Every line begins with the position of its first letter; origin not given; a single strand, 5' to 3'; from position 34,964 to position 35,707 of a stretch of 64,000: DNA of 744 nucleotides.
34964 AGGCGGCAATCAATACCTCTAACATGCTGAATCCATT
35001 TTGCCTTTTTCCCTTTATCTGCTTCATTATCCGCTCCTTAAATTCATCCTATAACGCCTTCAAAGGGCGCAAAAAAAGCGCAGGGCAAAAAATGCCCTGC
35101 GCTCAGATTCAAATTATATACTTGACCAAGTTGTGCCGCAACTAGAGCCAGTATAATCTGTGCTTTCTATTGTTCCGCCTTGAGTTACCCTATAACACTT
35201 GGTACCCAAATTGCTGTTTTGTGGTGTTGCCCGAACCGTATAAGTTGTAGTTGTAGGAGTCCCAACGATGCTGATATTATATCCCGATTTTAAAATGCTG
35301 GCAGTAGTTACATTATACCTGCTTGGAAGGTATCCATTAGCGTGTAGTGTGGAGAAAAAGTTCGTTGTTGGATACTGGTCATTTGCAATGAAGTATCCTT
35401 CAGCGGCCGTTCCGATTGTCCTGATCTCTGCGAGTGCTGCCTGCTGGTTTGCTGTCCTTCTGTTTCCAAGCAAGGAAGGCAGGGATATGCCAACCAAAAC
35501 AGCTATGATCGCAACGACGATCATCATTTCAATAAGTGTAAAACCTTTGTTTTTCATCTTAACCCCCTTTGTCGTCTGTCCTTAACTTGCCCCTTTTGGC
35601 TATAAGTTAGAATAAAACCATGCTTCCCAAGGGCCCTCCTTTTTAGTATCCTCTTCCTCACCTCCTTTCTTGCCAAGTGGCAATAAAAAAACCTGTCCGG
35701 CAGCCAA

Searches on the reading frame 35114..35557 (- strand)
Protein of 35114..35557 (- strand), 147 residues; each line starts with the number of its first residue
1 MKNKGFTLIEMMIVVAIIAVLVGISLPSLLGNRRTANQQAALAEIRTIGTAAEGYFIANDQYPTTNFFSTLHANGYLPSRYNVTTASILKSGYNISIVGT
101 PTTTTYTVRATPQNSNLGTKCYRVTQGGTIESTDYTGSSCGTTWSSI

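Call 83: search_protein_families(library=pfam, proteins=[window:35114-35557:-])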
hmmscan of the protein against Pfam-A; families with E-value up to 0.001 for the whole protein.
window:35114-35557:- (147 aa): 2 families
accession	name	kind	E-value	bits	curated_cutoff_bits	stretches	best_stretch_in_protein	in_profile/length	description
PF07963.17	N_methyl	-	3.1e-09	36.5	21.2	1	2-25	3-26/27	Prokaryotic N-terminal methylation motif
PF16732.10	ComP_DUS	-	2.4e-06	28.8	27.3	1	34-123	8-85/87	Type IV minor pilin ComP, DNA uptake sequence receptor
